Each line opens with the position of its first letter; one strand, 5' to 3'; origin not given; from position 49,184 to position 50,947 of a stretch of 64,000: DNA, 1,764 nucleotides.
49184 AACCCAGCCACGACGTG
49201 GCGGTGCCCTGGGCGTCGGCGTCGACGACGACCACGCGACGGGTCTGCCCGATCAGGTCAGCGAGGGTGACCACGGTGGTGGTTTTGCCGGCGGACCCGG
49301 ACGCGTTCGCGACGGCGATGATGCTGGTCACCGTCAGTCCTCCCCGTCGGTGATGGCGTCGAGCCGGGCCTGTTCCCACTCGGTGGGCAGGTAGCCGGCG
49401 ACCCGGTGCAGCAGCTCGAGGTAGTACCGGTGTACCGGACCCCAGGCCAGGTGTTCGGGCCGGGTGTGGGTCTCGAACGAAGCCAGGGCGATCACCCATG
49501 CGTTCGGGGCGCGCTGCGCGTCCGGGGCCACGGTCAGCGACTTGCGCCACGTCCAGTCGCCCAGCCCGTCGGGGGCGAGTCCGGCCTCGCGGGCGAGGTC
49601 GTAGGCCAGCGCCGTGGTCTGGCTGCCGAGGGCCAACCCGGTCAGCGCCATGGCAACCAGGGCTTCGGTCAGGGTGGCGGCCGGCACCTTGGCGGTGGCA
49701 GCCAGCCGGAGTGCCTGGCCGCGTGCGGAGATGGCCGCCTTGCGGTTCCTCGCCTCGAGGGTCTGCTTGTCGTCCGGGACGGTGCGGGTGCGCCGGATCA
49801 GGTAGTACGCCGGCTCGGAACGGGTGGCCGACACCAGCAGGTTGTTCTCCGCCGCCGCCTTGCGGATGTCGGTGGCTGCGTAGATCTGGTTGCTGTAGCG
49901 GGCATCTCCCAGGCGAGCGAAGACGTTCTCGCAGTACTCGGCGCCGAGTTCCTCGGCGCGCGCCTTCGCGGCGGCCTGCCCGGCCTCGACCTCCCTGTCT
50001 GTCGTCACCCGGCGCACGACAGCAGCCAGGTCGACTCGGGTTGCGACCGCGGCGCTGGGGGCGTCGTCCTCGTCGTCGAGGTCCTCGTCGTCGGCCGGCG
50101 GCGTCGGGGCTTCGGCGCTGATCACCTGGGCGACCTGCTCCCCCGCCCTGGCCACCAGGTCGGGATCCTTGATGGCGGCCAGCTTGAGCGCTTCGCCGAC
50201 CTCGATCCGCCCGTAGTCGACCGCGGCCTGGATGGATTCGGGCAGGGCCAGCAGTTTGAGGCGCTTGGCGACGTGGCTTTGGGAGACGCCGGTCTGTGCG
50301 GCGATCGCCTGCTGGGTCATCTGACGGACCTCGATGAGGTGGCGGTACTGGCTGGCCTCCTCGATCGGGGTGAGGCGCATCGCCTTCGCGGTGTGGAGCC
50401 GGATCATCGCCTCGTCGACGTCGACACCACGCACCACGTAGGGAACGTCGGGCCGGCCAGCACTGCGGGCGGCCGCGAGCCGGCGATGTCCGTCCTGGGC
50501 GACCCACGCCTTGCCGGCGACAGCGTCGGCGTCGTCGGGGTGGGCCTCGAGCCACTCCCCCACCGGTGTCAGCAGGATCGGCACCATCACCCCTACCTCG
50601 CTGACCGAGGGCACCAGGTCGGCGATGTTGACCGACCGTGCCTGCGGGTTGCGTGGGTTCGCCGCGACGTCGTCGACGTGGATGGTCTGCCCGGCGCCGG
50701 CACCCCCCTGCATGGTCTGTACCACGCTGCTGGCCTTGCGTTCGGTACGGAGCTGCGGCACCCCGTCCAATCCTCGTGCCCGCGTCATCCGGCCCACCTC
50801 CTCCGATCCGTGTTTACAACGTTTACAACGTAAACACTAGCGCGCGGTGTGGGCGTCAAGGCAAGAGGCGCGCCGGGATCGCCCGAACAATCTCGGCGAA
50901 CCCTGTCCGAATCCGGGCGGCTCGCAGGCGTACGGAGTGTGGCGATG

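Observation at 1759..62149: Seven dispersed copies of a perfect palindrome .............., all between genes or at gene termini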

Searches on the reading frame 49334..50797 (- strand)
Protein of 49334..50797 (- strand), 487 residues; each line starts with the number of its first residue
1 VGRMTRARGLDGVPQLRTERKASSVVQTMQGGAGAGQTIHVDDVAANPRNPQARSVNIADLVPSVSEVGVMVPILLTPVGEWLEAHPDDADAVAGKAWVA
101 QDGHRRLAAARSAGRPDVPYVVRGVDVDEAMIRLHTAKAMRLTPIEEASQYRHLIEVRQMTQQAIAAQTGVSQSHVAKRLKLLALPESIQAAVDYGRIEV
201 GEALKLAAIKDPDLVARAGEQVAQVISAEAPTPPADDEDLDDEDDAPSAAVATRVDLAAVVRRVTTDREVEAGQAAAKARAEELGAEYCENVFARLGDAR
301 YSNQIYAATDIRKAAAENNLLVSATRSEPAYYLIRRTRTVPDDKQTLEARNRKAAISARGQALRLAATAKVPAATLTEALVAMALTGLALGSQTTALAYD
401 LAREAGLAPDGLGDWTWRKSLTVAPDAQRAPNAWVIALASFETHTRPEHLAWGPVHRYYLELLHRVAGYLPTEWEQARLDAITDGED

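Call 10: search_protein_families(library=pfam, proteins=[window:49334-50797:-], max_evalue=0.01)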
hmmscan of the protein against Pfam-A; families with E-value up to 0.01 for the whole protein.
window:49334-50797:- (487 aa): 3 families
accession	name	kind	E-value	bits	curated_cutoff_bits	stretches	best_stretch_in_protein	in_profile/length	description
PF17762.8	HTH_ParB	-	2.9e-17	63.1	22.6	1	142-223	3-84/102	ParB HTH domain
PF02195.25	ParB_N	-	2.4e-05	24.7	26.3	1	38-131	5-86/95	ParB N-terminal domain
PF08535.16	KorB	-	0.0098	16.3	22.3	0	160-198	4-42/89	KorB domain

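Call 28: find_homologous_proteins(query=window:49334-50761:-)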
Query window:49334-50761:- (475 aa): 37 proteins with E <= 0.001 among 8000 candidates.
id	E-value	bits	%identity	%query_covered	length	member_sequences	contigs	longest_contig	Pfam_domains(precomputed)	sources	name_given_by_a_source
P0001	2.0e-296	1001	99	100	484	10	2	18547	PF17762.9,PF02195.27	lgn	-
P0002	3.9e-296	1000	98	100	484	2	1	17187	PF17762.9,PF02195.27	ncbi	-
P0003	1.2e-277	939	93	100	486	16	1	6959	PF17762.9,PF02195.27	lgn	-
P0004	5.9e-259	878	85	100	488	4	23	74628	PF17762.9,PF02195.27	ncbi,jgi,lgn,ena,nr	ncbi:MAG: ParB/RepB/Spo0J family partition protein [Propionibacteriales bacterium]|jgi:ParB family c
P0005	2.0e-200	685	69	99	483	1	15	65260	PF17762.9,PF02195.27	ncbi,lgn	-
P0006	1.7e-199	682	69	99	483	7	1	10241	PF17762.9,PF02195.27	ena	-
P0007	1.8e-198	678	68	99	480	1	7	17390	PF17762.9,PF02195.27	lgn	-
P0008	1.3e-196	672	69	97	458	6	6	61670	PF17762.9,PF02195.27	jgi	jgi:ParB family chromosome partitioning protein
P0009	2.0e-192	658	69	97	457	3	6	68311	PF17762.9,PF02195.27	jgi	jgi:ParB family chromosome partitioning protein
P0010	9.8e-151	521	57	98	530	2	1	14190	PF17762.9,PF02195.27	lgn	-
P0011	2.4e-150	520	56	99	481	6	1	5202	PF17762.9,PF02195.27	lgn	-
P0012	2.5e-150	520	56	99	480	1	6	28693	PF17762.9,PF02195.27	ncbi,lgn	-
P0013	1.4e-149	517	56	99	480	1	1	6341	PF17762.9,PF02195.27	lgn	-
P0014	1.2e-147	511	55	99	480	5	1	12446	PF17762.9,PF02195.27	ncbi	-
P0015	2.3e-146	507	56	98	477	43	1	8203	PF17762.9,PF02195.27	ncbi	-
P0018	1.3e-119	419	48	98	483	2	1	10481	PF17762.9,PF08535.16,PF02195.27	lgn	-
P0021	2.2e-94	335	42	99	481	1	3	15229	PF17762.9,PF02195.27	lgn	-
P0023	2.4e-80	289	42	97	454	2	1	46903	PF17762.9,PF02195.27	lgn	-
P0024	1.1e-43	168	34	93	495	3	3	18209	PF17762.9,PF02195.27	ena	-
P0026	8.6e-27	113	30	93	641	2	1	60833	PF17762.9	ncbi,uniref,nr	ncbi:ParB/RepB/Spo0J family partition protein [Micromonospora sp. RV43]|uniref:ParB/RepB/Spo0J famil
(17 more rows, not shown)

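Call 29: find_encoding_contigs(protein=P0004, flank=10000, max_places=3)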
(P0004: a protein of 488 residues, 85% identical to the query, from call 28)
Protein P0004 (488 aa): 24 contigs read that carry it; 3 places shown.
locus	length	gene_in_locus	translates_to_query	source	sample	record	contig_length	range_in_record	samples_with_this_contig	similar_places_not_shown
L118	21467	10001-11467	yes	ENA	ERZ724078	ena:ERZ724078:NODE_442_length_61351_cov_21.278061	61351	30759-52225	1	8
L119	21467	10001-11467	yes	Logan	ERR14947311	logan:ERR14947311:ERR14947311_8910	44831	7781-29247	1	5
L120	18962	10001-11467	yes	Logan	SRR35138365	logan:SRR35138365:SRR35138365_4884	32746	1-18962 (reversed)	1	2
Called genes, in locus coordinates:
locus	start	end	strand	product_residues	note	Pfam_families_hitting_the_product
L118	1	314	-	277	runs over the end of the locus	-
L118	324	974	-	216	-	PF08666:SAF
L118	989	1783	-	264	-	-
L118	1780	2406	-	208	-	-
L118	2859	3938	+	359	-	PF01548:DEDD_Tnp_IS110, PF02371:Transposase_20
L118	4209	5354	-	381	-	PF01385:OrfB_IS605, PF07282:Cas12f1-like_TNB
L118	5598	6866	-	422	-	-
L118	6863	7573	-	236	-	PF13384:HTH_23 (faint)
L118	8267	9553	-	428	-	-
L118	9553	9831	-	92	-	-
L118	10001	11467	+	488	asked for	PF02195:ParB_N (weak), PF17762:HTH_ParB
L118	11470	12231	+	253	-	PF01656:CbiA, PF13614:AAA_31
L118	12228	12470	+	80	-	-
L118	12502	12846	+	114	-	-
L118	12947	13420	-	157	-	-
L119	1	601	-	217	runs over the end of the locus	PF08666:SAF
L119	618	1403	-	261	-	-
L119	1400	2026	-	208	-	-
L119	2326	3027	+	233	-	PF18135:Type_ISP_C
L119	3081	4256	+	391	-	PF13191:AAA_16, PF13401:AAA_22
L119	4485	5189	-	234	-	PF12686:DUF3800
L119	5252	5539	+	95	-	-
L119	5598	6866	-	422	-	-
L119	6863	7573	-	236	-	PF13384:HTH_23 (faint)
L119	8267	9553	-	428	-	-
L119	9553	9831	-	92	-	-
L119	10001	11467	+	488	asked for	PF02195:ParB_N (weak), PF17762:HTH_ParB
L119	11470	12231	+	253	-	PF01656:CbiA, PF13614:AAA_31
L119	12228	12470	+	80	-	-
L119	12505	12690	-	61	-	-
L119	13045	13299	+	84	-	-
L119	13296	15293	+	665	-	PF01555:N6_N4_Mtase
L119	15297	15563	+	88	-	-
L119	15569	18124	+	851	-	PF04851:ResIII, PF27151:YagJ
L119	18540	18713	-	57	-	-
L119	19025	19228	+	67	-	-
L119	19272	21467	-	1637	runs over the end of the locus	PF13649:Methyltransf_25 (faint), PF28553:WH_1, PF28554:DUF8437, PF28555:Helicase_dom, PF00271:Helicase_C (weak)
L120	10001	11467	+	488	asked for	PF02195:ParB_N (weak), PF17762:HTH_ParB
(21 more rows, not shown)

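Call 30: find_encoding_contigs(protein=P0009, flank=10000, max_places=2)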
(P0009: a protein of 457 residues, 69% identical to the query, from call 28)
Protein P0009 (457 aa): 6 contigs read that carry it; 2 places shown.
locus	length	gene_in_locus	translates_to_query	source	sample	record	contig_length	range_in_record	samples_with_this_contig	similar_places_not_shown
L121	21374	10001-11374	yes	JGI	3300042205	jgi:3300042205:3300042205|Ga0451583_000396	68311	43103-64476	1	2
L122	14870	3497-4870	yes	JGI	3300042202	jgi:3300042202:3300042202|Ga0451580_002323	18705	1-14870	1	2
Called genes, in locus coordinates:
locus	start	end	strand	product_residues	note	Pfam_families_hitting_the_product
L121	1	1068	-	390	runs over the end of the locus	PF13191:AAA_16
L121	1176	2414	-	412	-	PF04542:Sigma70_r2 (weak), PF04545:Sigma70_r4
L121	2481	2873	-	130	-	-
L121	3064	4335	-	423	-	PF01610:DDE_Tnp_ISL3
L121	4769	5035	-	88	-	-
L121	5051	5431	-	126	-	PF18726:HEPN_SAV_6107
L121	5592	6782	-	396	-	-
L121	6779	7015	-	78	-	-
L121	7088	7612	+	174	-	-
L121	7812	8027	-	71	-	-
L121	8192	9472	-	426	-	-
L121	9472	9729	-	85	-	-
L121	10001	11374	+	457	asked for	PF02195:ParB_N, PF17762:HTH_ParB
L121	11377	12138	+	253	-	PF01656:CbiA, PF13614:AAA_31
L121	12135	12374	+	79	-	PF18064:CB_ParB_C (weak)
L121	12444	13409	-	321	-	PF02481:DNA_processg_A, PF18306:LDcluster4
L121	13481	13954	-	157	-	-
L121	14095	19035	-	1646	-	PF28553:WH_1, PF28554:DUF8437, PF04851:ResIII (weak), PF28555:Helicase_dom, PF00271:Helicase_C (weak)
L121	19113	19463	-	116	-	-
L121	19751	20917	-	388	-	PF03235:GmrSD_N, PF01844:HNH (weak)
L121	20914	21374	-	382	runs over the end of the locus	PF13651:EcoRI_methylase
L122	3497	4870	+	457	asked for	PF02195:ParB_N, PF17762:HTH_ParB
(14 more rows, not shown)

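Call 31: find_encoding_contigs(protein=P0012, flank=10000, max_places=2)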
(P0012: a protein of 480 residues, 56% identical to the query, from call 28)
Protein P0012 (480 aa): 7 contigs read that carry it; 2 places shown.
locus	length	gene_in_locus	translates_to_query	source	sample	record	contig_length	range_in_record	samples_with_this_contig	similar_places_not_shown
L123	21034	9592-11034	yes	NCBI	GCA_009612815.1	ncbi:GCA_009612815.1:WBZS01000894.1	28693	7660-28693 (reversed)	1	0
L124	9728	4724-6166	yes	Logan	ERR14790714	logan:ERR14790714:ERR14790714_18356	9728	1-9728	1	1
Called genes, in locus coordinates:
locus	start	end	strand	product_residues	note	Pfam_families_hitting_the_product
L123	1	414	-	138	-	?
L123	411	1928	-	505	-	PF00437:T2SSE, PF13191:AAA_16 (weak)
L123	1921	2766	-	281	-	-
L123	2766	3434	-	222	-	PF08666:SAF (weak)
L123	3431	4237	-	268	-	-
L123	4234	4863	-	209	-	-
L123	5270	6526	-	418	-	-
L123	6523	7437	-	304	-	PF02796:HTH_7 (faint), PF13551:HTH_29 (faint), PF01381:HTH_3 (faint)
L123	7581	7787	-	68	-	-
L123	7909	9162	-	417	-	-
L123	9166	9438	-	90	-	-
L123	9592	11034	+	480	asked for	PF02195:ParB_N, PF17762:HTH_ParB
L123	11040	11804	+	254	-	PF01656:CbiA, PF09140:MipZ (weak), PF13614:AAA_31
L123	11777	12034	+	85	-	-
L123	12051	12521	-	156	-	-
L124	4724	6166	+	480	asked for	PF02195:ParB_N, PF17762:HTH_ParB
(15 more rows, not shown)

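Call 32: find_encoding_contigs(protein=P0023, flank=10000, max_places=2)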
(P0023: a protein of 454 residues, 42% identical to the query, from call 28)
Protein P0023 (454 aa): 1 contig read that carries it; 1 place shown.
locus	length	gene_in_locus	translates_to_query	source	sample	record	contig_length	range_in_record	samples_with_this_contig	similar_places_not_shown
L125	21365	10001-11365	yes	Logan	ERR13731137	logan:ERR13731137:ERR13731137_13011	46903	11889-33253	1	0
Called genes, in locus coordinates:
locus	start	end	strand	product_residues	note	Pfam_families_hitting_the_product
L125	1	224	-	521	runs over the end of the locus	PF00437:T2SSE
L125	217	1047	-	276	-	-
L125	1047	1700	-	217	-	PF08666:SAF, PF13144:ChapFlgA (weak)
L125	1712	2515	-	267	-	-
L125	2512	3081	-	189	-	-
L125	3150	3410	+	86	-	-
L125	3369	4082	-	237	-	PF12686:DUF3800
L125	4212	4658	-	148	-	-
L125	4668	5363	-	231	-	-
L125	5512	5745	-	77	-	-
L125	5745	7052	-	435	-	-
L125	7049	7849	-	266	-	-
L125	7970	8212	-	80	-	-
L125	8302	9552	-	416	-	-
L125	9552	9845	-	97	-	-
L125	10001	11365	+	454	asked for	PF02195:ParB_N, PF17762:HTH_ParB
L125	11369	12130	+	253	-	PF01656:CbiA, PF09140:MipZ (faint), PF10609:ParA (faint), PF13614:AAA_31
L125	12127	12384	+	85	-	-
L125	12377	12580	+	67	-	-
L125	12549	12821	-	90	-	-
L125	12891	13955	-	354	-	PF08401:ArdcN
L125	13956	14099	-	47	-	-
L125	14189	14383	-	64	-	-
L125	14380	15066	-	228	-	PF02481:DNA_processg_A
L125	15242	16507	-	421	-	PF02195:ParB_N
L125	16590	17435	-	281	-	-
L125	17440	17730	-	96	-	-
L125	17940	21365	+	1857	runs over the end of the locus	PF08751:TrwC, PF13245:AAA_19, PF13604:AAA_30, PF08275:DNAG_N, PF13155:Toprim_2, PF13662:Toprim_4 (weak)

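Call 47: find_encoding_contigs(protein=P0018, flank=10000, max_places=1)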
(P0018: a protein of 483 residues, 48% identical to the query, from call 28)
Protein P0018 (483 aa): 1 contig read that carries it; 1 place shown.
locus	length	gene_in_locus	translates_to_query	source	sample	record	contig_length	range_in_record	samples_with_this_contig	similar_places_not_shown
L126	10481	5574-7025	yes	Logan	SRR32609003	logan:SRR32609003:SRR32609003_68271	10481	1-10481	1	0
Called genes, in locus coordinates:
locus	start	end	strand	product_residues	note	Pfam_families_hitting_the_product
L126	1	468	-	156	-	?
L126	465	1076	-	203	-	-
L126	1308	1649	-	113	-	-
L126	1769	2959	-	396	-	-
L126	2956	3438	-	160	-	-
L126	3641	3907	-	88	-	-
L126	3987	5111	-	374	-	-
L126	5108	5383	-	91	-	-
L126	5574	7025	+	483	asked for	PF02195:ParB_N, PF17762:HTH_ParB, PF08535:KorB (faint)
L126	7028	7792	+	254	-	PF01656:CbiA, PF13614:AAA_31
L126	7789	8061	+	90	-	-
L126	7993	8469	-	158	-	-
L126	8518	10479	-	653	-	?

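Call 48: find_encoding_contigs(protein=P0021, flank=10000, max_places=1)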
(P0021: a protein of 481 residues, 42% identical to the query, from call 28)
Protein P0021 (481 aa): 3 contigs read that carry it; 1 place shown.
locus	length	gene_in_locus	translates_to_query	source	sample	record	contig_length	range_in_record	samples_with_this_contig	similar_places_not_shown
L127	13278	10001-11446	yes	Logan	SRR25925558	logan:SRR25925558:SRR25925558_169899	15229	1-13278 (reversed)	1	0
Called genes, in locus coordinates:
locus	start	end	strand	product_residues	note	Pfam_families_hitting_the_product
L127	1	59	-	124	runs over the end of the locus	PF07811:TadE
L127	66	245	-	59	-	-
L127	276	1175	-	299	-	PF00482:T2SSF (weak)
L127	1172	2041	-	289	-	PF00482:T2SSF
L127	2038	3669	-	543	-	PF00437:T2SSE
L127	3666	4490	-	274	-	-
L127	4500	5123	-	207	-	PF08666:SAF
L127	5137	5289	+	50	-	-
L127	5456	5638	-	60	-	-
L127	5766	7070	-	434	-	-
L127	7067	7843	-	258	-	PF01381:HTH_3 (faint)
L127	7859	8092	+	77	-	-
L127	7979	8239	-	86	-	-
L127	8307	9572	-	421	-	-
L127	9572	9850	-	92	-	-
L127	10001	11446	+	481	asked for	PF02195:ParB_N, PF17762:HTH_ParB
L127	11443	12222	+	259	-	PF01656:CbiA, PF09140:MipZ, PF13614:AAA_31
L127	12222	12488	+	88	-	-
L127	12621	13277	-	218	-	?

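Call 49: find_encoding_contigs(protein=P0024, flank=10000, max_places=1)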
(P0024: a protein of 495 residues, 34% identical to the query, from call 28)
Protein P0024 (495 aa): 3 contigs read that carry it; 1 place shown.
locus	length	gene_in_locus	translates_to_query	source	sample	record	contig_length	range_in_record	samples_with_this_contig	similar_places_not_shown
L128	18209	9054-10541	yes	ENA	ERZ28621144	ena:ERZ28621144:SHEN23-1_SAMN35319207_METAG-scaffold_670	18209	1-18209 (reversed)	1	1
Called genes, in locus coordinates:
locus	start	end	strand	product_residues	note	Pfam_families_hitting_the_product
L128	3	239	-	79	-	?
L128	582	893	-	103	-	PF13683:rve_3, PF13333:rve_2 (weak)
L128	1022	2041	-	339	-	PF06414:Zeta_toxin, PF13671:AAA_33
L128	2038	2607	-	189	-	-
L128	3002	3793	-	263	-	PF03496:ADPrib_exo_Tox (weak)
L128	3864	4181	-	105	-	-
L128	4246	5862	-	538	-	PF02086:MethyltransfD12 (faint), PF01555:N6_N4_Mtase, PF04471:Mrr_cat (weak), PF22722:NA-iREase1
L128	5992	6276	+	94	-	-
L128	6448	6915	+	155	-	PF01471:PG_binding_1, PF09374:PG_binding_3 (faint)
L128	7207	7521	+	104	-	-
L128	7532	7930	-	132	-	-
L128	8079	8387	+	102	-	-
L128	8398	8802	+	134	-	-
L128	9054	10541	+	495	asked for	PF02195:ParB_N, PF17762:HTH_ParB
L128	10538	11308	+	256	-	PF01656:CbiA, PF03029:ATP_bind_1 (weak), PF06564:CBP_BcsQ (weak), PF07015:VirC1 (weak), PF09140:MipZ, PF10609:ParA (faint), PF13614:AAA_31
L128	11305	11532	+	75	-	PF18064:CB_ParB_C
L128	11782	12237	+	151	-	-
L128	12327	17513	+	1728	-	PF07669:Eco57I (faint), PF08241:Methyltransf_11 (faint), PF13649:Methyltransf_25 (faint), PF28553:WH_1, PF28554:DUF8437, PF28555:Helicase_dom, PF00271:Helicase_C (weak)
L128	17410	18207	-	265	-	?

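Call 50: find_encoding_contigs(protein=P0026, flank=10000, max_places=1)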
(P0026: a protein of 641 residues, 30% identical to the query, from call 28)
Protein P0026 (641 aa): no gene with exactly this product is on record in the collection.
